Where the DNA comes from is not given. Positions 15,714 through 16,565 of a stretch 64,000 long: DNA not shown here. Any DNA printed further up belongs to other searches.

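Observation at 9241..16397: Extended SUF supercluster including SufA, SufU, a Rieske protein, SufT and a pterin dehydratase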

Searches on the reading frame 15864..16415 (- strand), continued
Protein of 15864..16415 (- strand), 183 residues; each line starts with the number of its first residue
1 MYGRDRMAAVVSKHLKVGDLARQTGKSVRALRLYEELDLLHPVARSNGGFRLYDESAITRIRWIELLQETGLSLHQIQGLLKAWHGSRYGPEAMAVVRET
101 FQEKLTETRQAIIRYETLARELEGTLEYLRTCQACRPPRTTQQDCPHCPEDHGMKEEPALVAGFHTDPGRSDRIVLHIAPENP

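Call 61: find_encoding_contigs(protein=P0490, flank=9000, max_places=1)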
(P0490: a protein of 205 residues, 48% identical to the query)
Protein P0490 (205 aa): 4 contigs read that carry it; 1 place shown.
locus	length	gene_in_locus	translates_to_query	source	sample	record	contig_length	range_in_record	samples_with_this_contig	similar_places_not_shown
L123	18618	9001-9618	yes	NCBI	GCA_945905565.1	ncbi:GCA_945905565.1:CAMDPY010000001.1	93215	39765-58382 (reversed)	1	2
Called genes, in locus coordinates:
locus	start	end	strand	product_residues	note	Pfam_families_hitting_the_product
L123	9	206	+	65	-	-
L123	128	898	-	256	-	-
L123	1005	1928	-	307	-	-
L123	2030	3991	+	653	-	-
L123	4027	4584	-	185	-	PF04166:PdxA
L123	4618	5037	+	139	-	-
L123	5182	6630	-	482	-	PF01523:PmbA_TldD_1st, PF19290:PmbA_TldD_2nd, PF19289:PmbA_TldD_3rd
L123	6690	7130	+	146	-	PF03653:UPF0093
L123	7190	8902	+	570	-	PF00515:TPR_1 (faint), PF07719:TPR_2 (faint), PF13174:TPR_6 (faint), PF13181:TPR_8 (faint), PF13414:TPR_11 (faint), PF13428:TPR_14 (faint), PF13424:TPR_12 (weak), PF13432:TPR_16 (weak), +5 more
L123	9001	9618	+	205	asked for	PF00376:MerR (weak), PF13411:MerR_1, PF09278:MerR-DNA-bind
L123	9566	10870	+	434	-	PF00266:Aminotran_5, PF01041:DegT_DnrJ_EryC1 (weak)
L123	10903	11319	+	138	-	PF01592:NifU_N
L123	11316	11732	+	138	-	PF01521:Fe-S_biosyn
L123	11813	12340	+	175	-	PF07743:HSCB_C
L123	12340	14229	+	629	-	PF00012:HSP70, PF06723:MreB_Mbl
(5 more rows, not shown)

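Call 62: find_encoding_contigs(protein=P0411, flank=9000, max_places=1)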
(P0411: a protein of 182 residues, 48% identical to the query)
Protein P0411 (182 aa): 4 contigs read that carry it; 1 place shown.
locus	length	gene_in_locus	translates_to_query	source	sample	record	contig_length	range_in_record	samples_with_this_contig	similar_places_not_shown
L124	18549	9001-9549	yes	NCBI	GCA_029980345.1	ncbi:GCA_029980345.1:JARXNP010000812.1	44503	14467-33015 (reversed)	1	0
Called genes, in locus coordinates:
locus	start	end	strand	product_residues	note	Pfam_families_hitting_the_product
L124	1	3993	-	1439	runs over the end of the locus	PF16313:DUF4953 (weak)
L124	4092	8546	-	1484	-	-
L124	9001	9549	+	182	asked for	PF00376:MerR, PF13411:MerR_1, PF09278:MerR-DNA-bind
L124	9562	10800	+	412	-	PF00266:Aminotran_5, PF01041:DegT_DnrJ_EryC1 (weak)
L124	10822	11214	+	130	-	PF01592:NifU_N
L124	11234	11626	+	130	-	PF01521:Fe-S_biosyn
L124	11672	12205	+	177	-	PF07743:HSCB_C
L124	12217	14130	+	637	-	PF00012:HSP70, PF06723:MreB_Mbl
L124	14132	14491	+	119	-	PF00111:Fer2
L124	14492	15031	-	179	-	-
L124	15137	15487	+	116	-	PF07992:Pyr_redox_2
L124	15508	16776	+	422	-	PF07992:Pyr_redox_2, PF00070:Pyr_redox, PF02852:Pyr_redox_dim, PF00581:Rhodanese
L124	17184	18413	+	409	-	PF00202:Aminotran_3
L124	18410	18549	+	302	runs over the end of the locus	PF19709:DUF6206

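Call 63: find_encoding_contigs(protein=P0430, flank=9000, max_places=1)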
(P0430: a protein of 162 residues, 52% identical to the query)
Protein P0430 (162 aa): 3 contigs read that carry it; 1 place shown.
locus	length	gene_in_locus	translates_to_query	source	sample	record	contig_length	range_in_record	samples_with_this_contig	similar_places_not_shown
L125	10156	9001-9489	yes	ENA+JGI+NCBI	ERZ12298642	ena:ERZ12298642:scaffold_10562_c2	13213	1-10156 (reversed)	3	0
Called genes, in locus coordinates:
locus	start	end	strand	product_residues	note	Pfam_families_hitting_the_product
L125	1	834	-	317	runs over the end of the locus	PF08501:Shikimate_dh_N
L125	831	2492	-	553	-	PF13742:tRNA_anti_2, PF01336:tRNA_anti-codon, PF02601:Exonuc_VII_L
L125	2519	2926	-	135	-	-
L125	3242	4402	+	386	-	-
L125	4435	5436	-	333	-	-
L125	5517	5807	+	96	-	-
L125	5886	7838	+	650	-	PF12804:NTP_transf_3 (faint), PF00266:Aminotran_5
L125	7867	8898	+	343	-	PF08240:ADH_N, PF00107:ADH_zinc_N, PF13602:ADH_zinc_N_2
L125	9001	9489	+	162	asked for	PF13411:MerR_1, PF00376:MerR, PF09278:MerR-DNA-bind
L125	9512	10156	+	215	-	?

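Call 71: search_protein_families(library=pfam, proteins=[L082:10227-11519:-, L116:15049-15999:+, L116:14984-15586:+, L116:14819-15508:-, L116:15693-16559:-, L108:7165-7803:-, L108:7805-8539:-, L108:7922-8749:+, L108:8916-10016:+, L125:9512-10156:+], max_evalue=0.001)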
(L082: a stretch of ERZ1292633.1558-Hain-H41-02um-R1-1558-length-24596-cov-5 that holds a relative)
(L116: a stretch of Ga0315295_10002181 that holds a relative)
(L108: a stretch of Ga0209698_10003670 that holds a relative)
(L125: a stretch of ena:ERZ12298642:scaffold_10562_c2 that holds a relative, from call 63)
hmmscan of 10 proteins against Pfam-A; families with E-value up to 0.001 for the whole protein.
L082:10227-11519:- (430 aa): 0 families

L116:15049-15999:+ (316 aa): 0 families

L116:14984-15586:+ (200 aa): 1 family
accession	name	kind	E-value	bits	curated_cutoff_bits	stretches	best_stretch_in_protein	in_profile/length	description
PF02698.23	DUF218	-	9.5e-27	94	27.6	1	47-169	1-107/133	DUF218 domain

L116:14819-15508:- (229 aa): 0 families

L116:15693-16559:- (288 aa): 3 families
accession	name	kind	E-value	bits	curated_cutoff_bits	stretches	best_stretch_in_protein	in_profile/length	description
PF02012.26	BNR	-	1.2e-05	25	27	0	92-101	1-10/12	BNR/Asp-box repeat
PF13860.13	FlgD_ig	-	1.3e-05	25.5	27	1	232-276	25-74/79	FlgD Ig-like domain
PF15902.12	Sortilin-Vps10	-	0.00015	21.1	33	0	5-64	2-61/446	Sortilin, neurotensin receptor 3,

L108:7165-7803:- (212 aa): 2 families
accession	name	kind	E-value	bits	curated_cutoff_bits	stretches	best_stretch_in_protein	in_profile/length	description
PF13505.12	OMP_b-brl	-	1.2e-08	35.8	28.7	1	39-212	2-175/175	Outer membrane protein beta-barrel domain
PF02462.21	Opacity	-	8.8e-06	26.3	21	1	120-212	30-126/126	Opacity family porin protein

L108:7805-8539:- (244 aa): 2 families
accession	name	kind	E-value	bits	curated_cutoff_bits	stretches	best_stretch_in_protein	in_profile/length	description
PF00535.33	Glycos_transf_2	-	1.8e-29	103.3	23.3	1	12-171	1-165/168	Glycosyl transferase family 2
PF13641.12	Glyco_tranf_2_3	-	1.8e-05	25.3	27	1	11-127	3-123/230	Glycosyltransferase like family 2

L108:7922-8749:+ (275 aa): 0 families

L108:8916-10016:+ (366 aa): 2 families
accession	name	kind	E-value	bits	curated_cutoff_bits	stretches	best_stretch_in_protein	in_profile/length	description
PF00293.34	NUDIX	-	1.3e-18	67.7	21.1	1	239-359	5-132/134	NUDIX domain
PF14815.12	NUDIX_4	-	1.8e-15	57.2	35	1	242-358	2-111/113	NUDIX domain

L125:9512-10156:+ (215 aa): 1 family
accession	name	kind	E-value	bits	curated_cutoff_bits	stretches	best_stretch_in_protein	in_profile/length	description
PF00266.25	Aminotran_5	-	8.3e-66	222.9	21.5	1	5-215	1-212/371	Aminotransferase class-V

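Call 74: predict_structure(alignment_id=A5)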
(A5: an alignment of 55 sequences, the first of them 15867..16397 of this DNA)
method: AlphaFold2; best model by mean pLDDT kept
length: 177 residues; sequences in the alignment: 55
mean_pLDDT: 83.5   pTM: 0.67
mean pLDDT of the five models: 83.5, 82.1, 81.5, 81.1, 78.1
residues with pLDDT >= 90: 106; 70-90: 25; 50-70: 33; < 50: 13
segments of 3 or more residues with pLDDT < 50: 169-173, 175-177
pLDDT, mean of each block of 10 residues (from residue 1): 67 96 97 95 93 97 95 93 91 95 96 91 75 66 68 79 51 46
secondary structure, 60 per line:
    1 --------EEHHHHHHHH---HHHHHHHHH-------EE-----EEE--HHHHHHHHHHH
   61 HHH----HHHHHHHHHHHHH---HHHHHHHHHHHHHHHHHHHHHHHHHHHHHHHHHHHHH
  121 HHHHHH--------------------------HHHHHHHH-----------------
elements in order: H11-18 H22-30 E45-47 H50-63 H68-80 H84-126 H153-160
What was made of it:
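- AF2 puts C126 at the end of helix 84-126, where MerR-family sensor loops sit (call 74). AF2 confidence there is only 66-75 (call 74). The loop is modelled without regular secondary structure (call 74).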

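Call 76: fold_search(model_id=the predicted structure, library=pdb)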
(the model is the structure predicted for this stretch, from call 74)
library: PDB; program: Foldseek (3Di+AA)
matches with E <= 10: 441; with E <= 0.001: 58
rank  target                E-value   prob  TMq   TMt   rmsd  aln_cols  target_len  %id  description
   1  3q1m_A                2.1e-06  1.00  0.47  0.32   4.8       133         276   19  Crystal Structure of BmrR Dimer bound to DNA and the ligand 4-amino-quinaldine (released 2011-06-15)
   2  3hh0_A                3.7e-06  1.00  0.50  0.63   4.6       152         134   20  Crystal structure of a transcriptional regulator, MerR family from Bacillus cereus (released 2009-05-26)
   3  3d6y_A                5.7e-06  1.00  0.54  0.36   3.6       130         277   16  Crystal structure of R275E mutant of BMRR bound to DNA and berberine (released 2008-08-26)
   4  1r8d_B                6.5e-06  1.00  0.43  0.64   3.7       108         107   24  Crystal Structure of MtaN Bound to DNA (released 2004-08-17)
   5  1r8d_A                7.8e-06  1.00  0.39  0.60   4.6       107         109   25  Crystal Structure of MtaN Bound to DNA (released 2004-08-17)
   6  6jyw_B                8.3e-06  1.00  0.52  0.67   3.3       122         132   28  Crystal structure of the transcription regulator CadR N81M mutant from P. putida in complex with Cadmium(II) and DNA (released 2020-04-29)
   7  1exi_A                9.4e-06  1.00  0.51  0.35   4.2       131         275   17  CRYSTAL STRUCTURE OF TRANSCRIPTION ACTIVATOR BMRR, FROM B. SUBTILIS, BOUND TO 21 BASE PAIR BMR OPERATOR AND TPSB (released 2001-01-24)
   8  6jni_C                9.4e-06  1.00  0.46  0.59   6.2       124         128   24  Crystal structure of the transcriptional regulator CadR from P. putida in complex with Zinc(II) and DNA (released 2019-09-25)
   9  5d8c_A                1.1e-05  1.00  0.54  0.72   3.1       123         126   22  Crystal structure of HiNmlR, a MerR family regulator lacking the sensor domain, bound to promoter DNA (released 2016-06-29)
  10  5d8c_B                1.1e-05  1.00  0.54  0.71   3.1       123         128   20  Crystal structure of HiNmlR, a MerR family regulator lacking the sensor domain, bound to promoter DNA (released 2016-06-29)
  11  3d70_A                1.1e-05  1.00  0.48  0.33   4.2       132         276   17  Crystal structure of E253A mutant of BMRR bound to 22-bp oligonucleotide (released 2008-08-26)
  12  3d71_A                1.1e-05  1.00  0.48  0.33   4.6       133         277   21  Crystal structure of E253Q BMRR bound to 22 base pair promoter site (released 2008-08-26)
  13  6jni_B                1.4e-05  1.00  0.46  0.60   5.3       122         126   24  Crystal structure of the transcriptional regulator CadR from P. putida in complex with Zinc(II) and DNA (released 2019-09-25)
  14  2zhg_A                1.6e-05  1.00  0.43  0.61   4.8       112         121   23  Crystal structure of SoxR in complex with DNA (released 2008-03-25)
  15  4wlw_A                1.9e-05  1.00  0.50  0.64   4.5       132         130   24  CRYSTAL STRUCTURE OF THE AG(I) (ACTIVATOR) FORM OF E. COLI CUER, A COPPER EFFLUX REGULATOR, BOUND TO COPA PROMOTER DNA (released 2015-09-02)
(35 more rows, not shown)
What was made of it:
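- On MerR family of transcriptional regulators: The top Foldseek hits are BmrR, MtaN, CadR, SoxR and CueR (calls 74, 76).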

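Call 77: search_protein_families(library=pfam, proteins=[P0499, P0407, P0417, window:15867-16397:-], max_evalue=1)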
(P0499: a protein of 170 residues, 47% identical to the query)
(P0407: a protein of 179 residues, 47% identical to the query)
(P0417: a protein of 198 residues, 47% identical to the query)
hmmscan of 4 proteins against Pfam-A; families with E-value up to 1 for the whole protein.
P0499 (170 aa): 7 families
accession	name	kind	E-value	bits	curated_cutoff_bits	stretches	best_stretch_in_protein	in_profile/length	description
PF13411.12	MerR_1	-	1.3e-14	54.4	21.6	1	19-83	2-65/69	MerR HTH family regulatory protein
PF00376.29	MerR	-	8.3e-11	42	28.2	1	19-56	1-38/38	MerR family regulatory protein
PF09278.17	MerR-DNA-bind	-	2.5e-09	38.1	25.4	1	61-127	1-64/65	MerR, DNA binding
PF05974.18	DUF892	-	0.023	15.2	23.7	1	93-131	29-67/159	Domain of unknown function (DUF892)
PF02008.25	zf-CXXC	-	0.099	13.1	26.5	1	133-151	7-25/48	CXXC zinc finger domain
PF05308.16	Mito_fiss_reg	-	0.12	12.9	26.3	1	62-127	83-148/244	Mitochondrial fission regulator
PF22470.1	Histone_HNS_N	-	0.38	11.1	24.5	1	77-131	8-64/79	H-NS histone-like proteins, N-terminal domain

P0407 (179 aa): 4 families
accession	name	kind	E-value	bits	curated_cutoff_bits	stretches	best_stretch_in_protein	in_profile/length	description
PF13411.12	MerR_1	-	4.6e-14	52.7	21.6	1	24-91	1-67/69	MerR HTH family regulatory protein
PF00376.29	MerR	-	3.5e-09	36.8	28.2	1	26-62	2-38/38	MerR family regulatory protein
PF09278.17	MerR-DNA-bind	-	2.7e-08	34.7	25.4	1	69-133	3-64/65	MerR, DNA binding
PF24949.1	DUF7760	-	0.19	11.2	27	1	99-140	152-193/253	Domain of unknown function (DUF7760)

P0417 (198 aa): 3 families
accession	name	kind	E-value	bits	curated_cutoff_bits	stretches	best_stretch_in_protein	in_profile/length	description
PF13411.12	MerR_1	-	4.1e-14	52.9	21.6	1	33-100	1-67/69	MerR HTH family regulatory protein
PF09278.17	MerR-DNA-bind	-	6.4e-10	40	25.4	1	77-141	2-63/65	MerR, DNA binding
PF00376.29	MerR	-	4.9e-09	36.3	28.2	1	35-71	2-38/38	MerR family regulatory protein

window:15867-16397:- (177 aa): 4 families
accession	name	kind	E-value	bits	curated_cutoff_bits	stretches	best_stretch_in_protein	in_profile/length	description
PF13411.12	MerR_1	-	1e-13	51.6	21.6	1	10-77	2-68/69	MerR HTH family regulatory protein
PF00376.29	MerR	-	1.2e-09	38.3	28.2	1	10-47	1-38/38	MerR family regulatory protein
PF09278.17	MerR-DNA-bind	-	2.5e-06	28.4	25.4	1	53-118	2-64/65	MerR, DNA binding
PF05023.20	Phytochelatin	-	0.059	13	24.9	1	35-101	65-132/210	Phytochelatin synthase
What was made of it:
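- There is a weak zf-CXXC-like Pfam hit in one homolog, E = 0.099 (call 77).
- Tried and rejected: There were only sub-threshold zf-CXXC noise hits (call 77).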

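Call 79: find_encoding_contigs(protein=P0404, flank=8000, max_places=1)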
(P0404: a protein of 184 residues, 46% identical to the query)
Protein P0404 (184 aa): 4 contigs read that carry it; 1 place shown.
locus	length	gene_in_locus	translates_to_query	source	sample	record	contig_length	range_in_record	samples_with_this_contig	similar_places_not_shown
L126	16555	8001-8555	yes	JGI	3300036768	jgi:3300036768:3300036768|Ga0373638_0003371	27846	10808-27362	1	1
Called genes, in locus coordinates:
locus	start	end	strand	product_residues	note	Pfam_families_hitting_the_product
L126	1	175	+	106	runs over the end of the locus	PF01491:Frataxin_Cyay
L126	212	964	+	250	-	PF09346:SMI1_KNR4 (weak), PF14568:SUKH_6 (faint)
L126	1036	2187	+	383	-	-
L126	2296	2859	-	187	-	-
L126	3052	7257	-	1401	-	PF13432:TPR_16 (faint), PF13174:TPR_6 (faint), PF13176:TPR_7 (faint), PF13181:TPR_8 (faint), PF13424:TPR_12 (faint), PF13429:TPR_15 (faint), PF23914:TPR_CcmH_CycH (faint), PF14559:TPR_19 (weak), +5 more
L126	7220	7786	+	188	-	-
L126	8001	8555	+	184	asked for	PF00376:MerR, PF13411:MerR_1, PF09278:MerR-DNA-bind (weak)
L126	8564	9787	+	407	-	PF00266:Aminotran_5, PF01212:Beta_elim_lyase (weak), PF01041:DegT_DnrJ_EryC1 (weak)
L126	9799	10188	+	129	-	PF01592:NifU_N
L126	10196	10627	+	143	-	PF01521:Fe-S_biosyn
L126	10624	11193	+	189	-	PF00226:DnaJ (weak), PF07743:HSCB_C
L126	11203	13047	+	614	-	PF00012:HSP70, PF06723:MreB_Mbl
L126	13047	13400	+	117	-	PF00111:Fer2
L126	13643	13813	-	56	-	-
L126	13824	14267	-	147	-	-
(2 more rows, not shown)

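Call 80: find_encoding_contigs(protein=P0447, flank=8000, max_places=1)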
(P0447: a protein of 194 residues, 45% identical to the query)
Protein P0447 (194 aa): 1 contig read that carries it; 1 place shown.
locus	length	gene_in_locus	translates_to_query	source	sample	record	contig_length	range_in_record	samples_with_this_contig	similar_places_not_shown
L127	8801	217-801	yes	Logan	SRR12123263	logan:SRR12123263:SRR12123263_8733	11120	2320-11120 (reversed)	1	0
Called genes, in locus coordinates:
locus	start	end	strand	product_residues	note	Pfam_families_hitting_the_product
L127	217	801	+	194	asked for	PF13411:MerR_1, PF00376:MerR, PF09278:MerR-DNA-bind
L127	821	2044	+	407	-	PF00155:Aminotran_1_2, PF00266:Aminotran_5, PF01041:DegT_DnrJ_EryC1 (weak), PF01212:Beta_elim_lyase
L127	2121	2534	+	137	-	PF01592:NifU_N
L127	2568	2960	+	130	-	PF01521:Fe-S_biosyn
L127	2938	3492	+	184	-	PF00226:DnaJ (weak), PF07743:HSCB_C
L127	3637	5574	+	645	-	PF00012:HSP70, PF06723:MreB_Mbl, PF02782:FGGY_C (weak)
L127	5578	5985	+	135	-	PF00111:Fer2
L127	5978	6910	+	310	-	PF01370:Epimerase, PF02719:Polysacc_synt_2 (faint), PF04321:RmlD_sub_bind (weak), PF16363:GDP_Man_Dehyd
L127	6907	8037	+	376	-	PF20706:GT4-conflict (weak), PF00534:Glycos_transf_1, PF13692:Glyco_trans_1_4, PF13524:Glyco_trans_1_2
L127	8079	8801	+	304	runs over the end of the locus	PF13489:Methyltransf_23, PF01209:Ubie_methyltran, PF01728:FtsJ (faint), PF06325:PrmA (weak), PF13847:Methyltransf_31, PF08241:Methyltransf_11, PF08242:Methyltransf_12, PF13649:Methyltransf_25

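Call 81: find_encoding_contigs(protein=P0443, flank=8000, max_places=1)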
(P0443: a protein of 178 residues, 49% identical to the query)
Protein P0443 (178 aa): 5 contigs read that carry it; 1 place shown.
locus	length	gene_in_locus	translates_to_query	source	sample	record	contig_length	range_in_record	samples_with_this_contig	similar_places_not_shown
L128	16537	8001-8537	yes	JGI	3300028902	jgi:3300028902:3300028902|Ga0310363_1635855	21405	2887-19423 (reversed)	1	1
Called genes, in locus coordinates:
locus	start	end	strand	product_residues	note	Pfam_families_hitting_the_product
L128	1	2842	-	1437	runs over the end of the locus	PF16313:DUF4953 (faint)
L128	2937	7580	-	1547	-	PF01476:LysM (weak)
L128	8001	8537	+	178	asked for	PF00376:MerR, PF13411:MerR_1, PF09278:MerR-DNA-bind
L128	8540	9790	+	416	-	PF00266:Aminotran_5, PF01041:DegT_DnrJ_EryC1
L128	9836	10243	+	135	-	PF01592:NifU_N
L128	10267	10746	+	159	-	PF01521:Fe-S_biosyn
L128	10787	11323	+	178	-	PF07743:HSCB_C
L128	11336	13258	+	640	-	PF00012:HSP70, PF06723:MreB_Mbl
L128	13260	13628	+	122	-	PF00111:Fer2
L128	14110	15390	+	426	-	PF00275:EPSP_synthase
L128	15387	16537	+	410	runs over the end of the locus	PF00083:Sugar_tr, PF07690:MFS_1, PF12832:MFS_1_like, PF13347:MFS_2 (faint)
